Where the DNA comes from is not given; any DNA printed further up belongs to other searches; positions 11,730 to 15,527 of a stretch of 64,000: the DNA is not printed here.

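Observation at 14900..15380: Giant Tra1/TRRAP-like PIKK pseudokinase retained in an otherwise reduced genome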

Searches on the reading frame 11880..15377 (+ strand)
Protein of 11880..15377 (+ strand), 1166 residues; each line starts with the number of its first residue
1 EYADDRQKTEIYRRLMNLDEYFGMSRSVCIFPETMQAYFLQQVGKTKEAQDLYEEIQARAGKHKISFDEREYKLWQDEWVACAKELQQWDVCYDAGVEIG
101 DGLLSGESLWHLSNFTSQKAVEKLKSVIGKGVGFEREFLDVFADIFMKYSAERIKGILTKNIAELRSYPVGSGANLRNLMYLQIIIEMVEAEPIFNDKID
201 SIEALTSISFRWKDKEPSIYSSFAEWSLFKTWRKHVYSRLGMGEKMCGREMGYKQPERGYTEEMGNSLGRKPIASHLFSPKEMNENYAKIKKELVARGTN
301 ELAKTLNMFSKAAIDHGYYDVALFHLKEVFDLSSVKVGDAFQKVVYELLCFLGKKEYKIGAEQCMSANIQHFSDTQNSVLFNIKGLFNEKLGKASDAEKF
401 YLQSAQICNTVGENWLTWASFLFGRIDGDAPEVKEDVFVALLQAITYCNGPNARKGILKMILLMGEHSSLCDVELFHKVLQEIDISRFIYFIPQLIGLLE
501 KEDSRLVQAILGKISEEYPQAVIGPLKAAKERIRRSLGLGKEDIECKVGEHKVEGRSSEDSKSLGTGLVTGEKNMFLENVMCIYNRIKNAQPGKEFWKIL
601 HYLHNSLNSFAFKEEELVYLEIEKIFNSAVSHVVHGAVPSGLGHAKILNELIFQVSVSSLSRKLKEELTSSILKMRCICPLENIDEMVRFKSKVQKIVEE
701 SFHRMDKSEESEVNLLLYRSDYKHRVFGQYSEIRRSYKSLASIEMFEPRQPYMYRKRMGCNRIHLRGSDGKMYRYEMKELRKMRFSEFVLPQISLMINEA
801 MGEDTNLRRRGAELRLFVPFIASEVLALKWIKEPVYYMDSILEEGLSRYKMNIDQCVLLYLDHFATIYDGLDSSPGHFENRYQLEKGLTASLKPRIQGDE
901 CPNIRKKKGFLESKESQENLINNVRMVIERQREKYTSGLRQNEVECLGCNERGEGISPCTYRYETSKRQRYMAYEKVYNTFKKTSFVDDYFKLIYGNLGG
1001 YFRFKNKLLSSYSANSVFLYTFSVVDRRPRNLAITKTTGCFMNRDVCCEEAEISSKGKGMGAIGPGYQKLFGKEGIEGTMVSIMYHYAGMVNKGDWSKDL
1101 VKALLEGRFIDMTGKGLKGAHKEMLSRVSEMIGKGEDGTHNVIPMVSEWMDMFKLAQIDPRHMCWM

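Call 39: predict_structure(alignment_id=A3)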
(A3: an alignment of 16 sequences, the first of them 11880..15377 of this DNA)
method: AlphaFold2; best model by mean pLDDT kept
length: 1166 residues; sequences in the alignment: 16
mean_pLDDT: 71.2   pTM: 0.77
mean pLDDT of the five models: 71.2, 69.0, 67.2, 63.7, 60.8
residues with pLDDT >= 90: 78; 70-90: 671; 50-70: 218; < 50: 199
segments of 3 or more residues with pLDDT < 50: 1-3, 13-15, 17-19, 22-28, 244-279, 538-572, 706-720, 731-733, 735-738, 746-755, 870-882, 890-920, 942-945, 949-953, 1051-1059, 1110-1116
pLDDT, mean of each block of 10 residues (from residue 1): 46 49 50 78 85 87 74 82 88 87 87 79 79 77 82 83 69 64 88 81 83 79 82 84 45 29 28 42 71 82 87 86 81 74 91 90 79 87 92 90 90 90 76 82 86 85 78 75 78 82 83 80 78 59 33 29 32 70 84 68 63 74 82 69 69 80 81 66 74 77 48 39 50 46 49 51 64 72 65 83 82 81 75 82 81 80 62 42 51 36 40 44 58 60 51 54 69 80 75 78 84 91 79 86 73 43 83 78 91 80 65 50 84 83 87 83 76
secondary structure, 60 per line:
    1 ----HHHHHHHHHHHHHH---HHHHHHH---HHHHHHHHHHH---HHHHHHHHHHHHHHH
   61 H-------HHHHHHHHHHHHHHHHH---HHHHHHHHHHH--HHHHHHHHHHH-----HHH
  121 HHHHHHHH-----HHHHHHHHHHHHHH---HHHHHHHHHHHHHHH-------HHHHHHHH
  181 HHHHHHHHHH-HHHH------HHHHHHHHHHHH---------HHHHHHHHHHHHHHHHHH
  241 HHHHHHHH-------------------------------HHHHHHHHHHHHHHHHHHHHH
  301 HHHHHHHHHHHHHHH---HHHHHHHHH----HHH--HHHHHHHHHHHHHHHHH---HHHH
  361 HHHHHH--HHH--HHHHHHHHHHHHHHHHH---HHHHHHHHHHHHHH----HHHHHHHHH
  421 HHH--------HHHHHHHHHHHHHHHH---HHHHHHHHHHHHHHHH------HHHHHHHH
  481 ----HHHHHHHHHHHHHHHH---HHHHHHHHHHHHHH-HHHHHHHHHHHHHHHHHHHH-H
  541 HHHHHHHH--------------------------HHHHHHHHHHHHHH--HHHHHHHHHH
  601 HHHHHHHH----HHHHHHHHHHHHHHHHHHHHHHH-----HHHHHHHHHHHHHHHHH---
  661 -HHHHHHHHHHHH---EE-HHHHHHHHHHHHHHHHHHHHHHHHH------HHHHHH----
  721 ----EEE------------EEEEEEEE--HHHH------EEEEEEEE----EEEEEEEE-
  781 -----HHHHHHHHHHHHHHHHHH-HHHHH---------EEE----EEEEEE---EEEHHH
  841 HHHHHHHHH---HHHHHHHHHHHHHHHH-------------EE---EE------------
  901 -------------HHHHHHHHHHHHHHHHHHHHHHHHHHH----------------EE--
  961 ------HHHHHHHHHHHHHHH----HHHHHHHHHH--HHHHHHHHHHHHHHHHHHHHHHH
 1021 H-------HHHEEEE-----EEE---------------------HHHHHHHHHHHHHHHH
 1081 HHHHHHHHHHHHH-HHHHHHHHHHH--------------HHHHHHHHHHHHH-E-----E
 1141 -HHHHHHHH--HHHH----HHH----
elements in order (helices of 4 or more, strands of 3 or more residues): H5-18 H22-28 H32-42 H46-61 H69-85 H89-99 H102-112 H118-128 H134-147 H151-165 H173-190 H192-195 H202-213 H223-248 H280-315 H319-327 H337-353 H357-366 H374-390 H394-407 H412-423 H432-447 H451-466 H473-480 H485-500 H504-517 H519-538 H540-548 H575-588 H591-608 H613-635 H641-657 H662-673 H680-704 H711-716 E725-727 E740-747 H750-753 E760-767 E772-779 H786-803 H805-809 E819-821 E826-831 E835-837 H838-849 H853-868 H914-940 H967-981 H986-995 H998-1021 E1032-1035 E1041-1043 H1065-1093 H1095-1105 H1120-1132 H1142-1149 H1152-1155

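Call 42: fold_search(model_id=the predicted structure, library=pdb)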
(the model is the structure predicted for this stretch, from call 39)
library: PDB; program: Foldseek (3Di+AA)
matches with E <= 10: 1620; with E <= 0.001: 176
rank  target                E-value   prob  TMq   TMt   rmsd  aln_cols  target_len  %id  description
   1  9cad_D                2.9e-29  1.00  0.71  0.25   6.5      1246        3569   16  Cryo-EM structure of the TRRAP lobe of the native human TIP60 complex (composite structure) (released 2025-06-18)
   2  9caf_D                1.9e-28  1.00  0.71  0.25   6.8      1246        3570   16  Cryo-EM structure of the reconstituted TRRAP lobe of the human TIP60 complex (composite structure) (released 2025-06-18)
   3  8esc_Z                5.8e-28  1.00  0.71  0.25   5.5      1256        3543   16  Structure of the Yeast NuA4 Histone Acetyltransferase Complex (released 2022-11-16)
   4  8xvg_L                1.9e-27  1.00  0.70  0.25   8.6      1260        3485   16  Structure of human NuA4/TIP60 complex (released 2024-07-24)
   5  9rdk_C                2.3e-27  1.00  0.72  0.27   6.2      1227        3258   15  Cryo-EM structure of the human SAGA co-activator complex (released 2026-04-01)
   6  7ktr_A                2.3e-27  1.00  0.71  0.29   7.0      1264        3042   16  Cryo-EM structure of the human SAGA coactivator complex (TRRAP, core) (released 2021-11-10)
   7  9yol_A                5.4e-27  1.00  0.69  0.24   6.2      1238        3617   17  Tra1 module of ctSAGA (released 2025-12-03)
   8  9c47_C                8.2e-27  1.00  0.70  0.28   5.7      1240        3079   16  TRRAP module of the human TIP60 complex (released 2024-08-14)
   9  9ynu_A                1.3e-26  1.00  0.68  0.24   5.9      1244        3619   17  Tra1 and core modules including core tip of ctSAGA complex (released 2025-12-03)
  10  8qri_C                1.1e-24  1.00  0.68  0.26   7.6      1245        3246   16  TRRAP and EP400 in the human Tip60 complex (released 2024-08-07)
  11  7yfn_T                1.6e-24  1.00  0.70  0.50   7.1      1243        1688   16  Core module of the NuA4 complex in S. cerevisiae (released 2023-03-08)
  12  6t9i_T                2.8e-24  1.00  0.69  0.24   8.6      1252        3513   16  cryo-EM structure of transcription coactivator SAGA (released 2020-01-29)
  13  8h7g_C                3.0e-24  1.00  0.69  0.26   7.4      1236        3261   16  Cryo-EM structure of the human SAGA complex (released 2022-12-14)
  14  7zvw_A                5.7e-23  1.00  0.68  0.26   6.8      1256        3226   16  NuA4 Histone Acetyltransferase Complex (released 2023-05-31)
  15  7yfp_T                9.4e-21  1.00  0.69  0.25   7.4      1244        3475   15  The NuA4 histone acetyltransferase complex from S. cerevisiae (released 2023-04-19)
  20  9f44_A                2.1e-16  1.00  0.51  0.29  12.2      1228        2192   13  cryo-EM structure of LST2 TOS peptide bound to human mTOR complex 1 (released 2024-08-14)
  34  8rcn_B                1.1e-14  1.00  0.49  0.39  11.9      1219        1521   13  CryoEM structure of mTORC1 with a paediatric kidney cancer-associated 1455-EWED-1458 duplication in mTOR, Focused regi (released 2024-09-11)
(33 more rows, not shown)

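Call 52: search_protein_representatives(alignment_id=A4)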
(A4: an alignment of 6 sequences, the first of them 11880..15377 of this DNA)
Query: 6 sequences, 1166 profile positions. Proteins with E-value up to 0.001 (for the whole library): 575; up to 1e-10: 334; up to 1e-30: 135. The best 150 are listed.
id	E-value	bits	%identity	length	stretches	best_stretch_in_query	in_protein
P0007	0.0e+00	2064.7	-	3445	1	1-1166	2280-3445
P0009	0.0e+00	2015.1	-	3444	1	1-1166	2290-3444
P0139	0.0e+00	1340.5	-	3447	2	1-553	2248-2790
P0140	1.2e-144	500.4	-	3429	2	7-530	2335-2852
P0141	5.7e-131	455.1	-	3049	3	10-526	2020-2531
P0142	1.1e-99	351.5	-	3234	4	8-241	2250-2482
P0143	1.2e-80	288.5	-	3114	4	292-526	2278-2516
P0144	8.2e-79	282.4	-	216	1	955-1166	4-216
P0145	6.9e-75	269.4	-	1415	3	293-870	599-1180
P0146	2.6e-74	267.4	-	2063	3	3-245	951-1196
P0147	4.6e-74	266.6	-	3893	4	9-241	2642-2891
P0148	1.8e-70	254.7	-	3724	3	11-534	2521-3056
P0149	2.9e-70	254.1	-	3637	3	294-822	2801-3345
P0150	2.2e-68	247.8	-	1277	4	10-239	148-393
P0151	3.4e-68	247.2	-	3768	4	14-242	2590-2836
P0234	1.3e-39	152.6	-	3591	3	296-554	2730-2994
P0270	6.3e-31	123.8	-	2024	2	307-527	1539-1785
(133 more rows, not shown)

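Call 53: list_cluster_members(proteins=[P0139, P0140, P0141, P0142, P0143, P0145, P0146, P0147, P0148, P0149])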
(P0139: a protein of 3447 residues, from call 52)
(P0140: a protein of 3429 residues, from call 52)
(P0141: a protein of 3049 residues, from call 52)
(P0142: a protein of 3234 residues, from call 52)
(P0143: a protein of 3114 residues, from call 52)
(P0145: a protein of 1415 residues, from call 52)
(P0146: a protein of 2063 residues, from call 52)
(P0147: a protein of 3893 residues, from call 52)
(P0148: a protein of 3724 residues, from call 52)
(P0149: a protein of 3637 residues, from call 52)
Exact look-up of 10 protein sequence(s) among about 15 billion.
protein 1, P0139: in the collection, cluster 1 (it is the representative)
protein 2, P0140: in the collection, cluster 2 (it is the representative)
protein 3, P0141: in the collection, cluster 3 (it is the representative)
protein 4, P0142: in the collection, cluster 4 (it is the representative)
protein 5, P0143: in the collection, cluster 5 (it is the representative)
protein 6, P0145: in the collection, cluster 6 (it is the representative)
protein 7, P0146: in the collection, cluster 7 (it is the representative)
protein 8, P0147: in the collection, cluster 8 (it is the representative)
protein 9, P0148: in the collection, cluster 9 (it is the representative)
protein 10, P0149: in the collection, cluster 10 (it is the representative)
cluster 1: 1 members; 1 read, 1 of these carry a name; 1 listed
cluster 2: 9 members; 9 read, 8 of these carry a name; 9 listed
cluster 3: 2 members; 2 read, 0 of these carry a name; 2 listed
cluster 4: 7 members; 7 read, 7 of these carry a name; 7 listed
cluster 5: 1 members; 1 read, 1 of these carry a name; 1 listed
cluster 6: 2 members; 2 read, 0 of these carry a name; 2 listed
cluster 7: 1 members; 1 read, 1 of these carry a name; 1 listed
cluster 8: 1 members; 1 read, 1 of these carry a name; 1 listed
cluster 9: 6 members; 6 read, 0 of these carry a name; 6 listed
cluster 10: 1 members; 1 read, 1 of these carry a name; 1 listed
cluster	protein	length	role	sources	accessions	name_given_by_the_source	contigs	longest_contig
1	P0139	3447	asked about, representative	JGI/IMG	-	transformation/transcription domain-associated protein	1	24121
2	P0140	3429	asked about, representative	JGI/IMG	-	hypothetical protein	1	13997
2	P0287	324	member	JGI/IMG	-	hypothetical protein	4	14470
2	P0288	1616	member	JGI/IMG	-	transformation/transcription domain-associated protein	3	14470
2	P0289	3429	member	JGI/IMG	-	hypothetical protein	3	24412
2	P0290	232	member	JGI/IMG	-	hypothetical protein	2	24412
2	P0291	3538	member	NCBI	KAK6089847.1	hypothetical protein P3W45_001195 [Vairimorpha bombi]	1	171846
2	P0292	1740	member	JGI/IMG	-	hypothetical protein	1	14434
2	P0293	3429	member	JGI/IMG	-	hypothetical protein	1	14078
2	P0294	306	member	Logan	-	-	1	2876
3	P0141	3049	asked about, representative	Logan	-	-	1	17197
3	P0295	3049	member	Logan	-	-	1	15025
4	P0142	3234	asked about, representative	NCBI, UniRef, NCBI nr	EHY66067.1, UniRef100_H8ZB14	atypical/PIKK/TRRAP protein kinase [Nematocida ausubeli] | Atypical/PIKK/TRRAP protein kinase n=1 Tax=Nematocida ausubeli (strain ATCC PRA-371 / ...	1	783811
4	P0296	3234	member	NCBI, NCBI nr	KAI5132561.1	transformation/transcription domain-associated protein [Nematocida ausubeli]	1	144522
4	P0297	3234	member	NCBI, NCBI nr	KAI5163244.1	transformation/transcription domain-associated protein [Nematocida ausubeli]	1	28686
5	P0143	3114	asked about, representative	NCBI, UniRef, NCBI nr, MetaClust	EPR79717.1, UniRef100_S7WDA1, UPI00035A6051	PIK-related kinase [Spraguea lophii 42_110] | PIK-related kinase n=1 Tax=Spraguea lophii (strain 42_110) TaxID=1358809 ... | status=active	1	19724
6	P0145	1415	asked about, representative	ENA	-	-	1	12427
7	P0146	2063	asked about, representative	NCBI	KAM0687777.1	transcription-associated protein 1, partial [Conglomerata obtusa]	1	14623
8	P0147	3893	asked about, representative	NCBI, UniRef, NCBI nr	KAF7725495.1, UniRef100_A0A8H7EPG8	hypothetical protein EC973_009595 [Apophysomyces ossiformis] | Non-specific serine/threonine protein kinase n=1 Tax=Apophysomyces ossiformis ...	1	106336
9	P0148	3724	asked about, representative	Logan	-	-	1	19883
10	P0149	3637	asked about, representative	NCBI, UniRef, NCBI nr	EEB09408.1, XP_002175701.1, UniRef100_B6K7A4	transcription-associated protein [Schizosaccharomyces japonicus yFS275] | Transcription-associated protein n=1 Tax=Schizosaccharomyces japonicus (strain yFS275 / ...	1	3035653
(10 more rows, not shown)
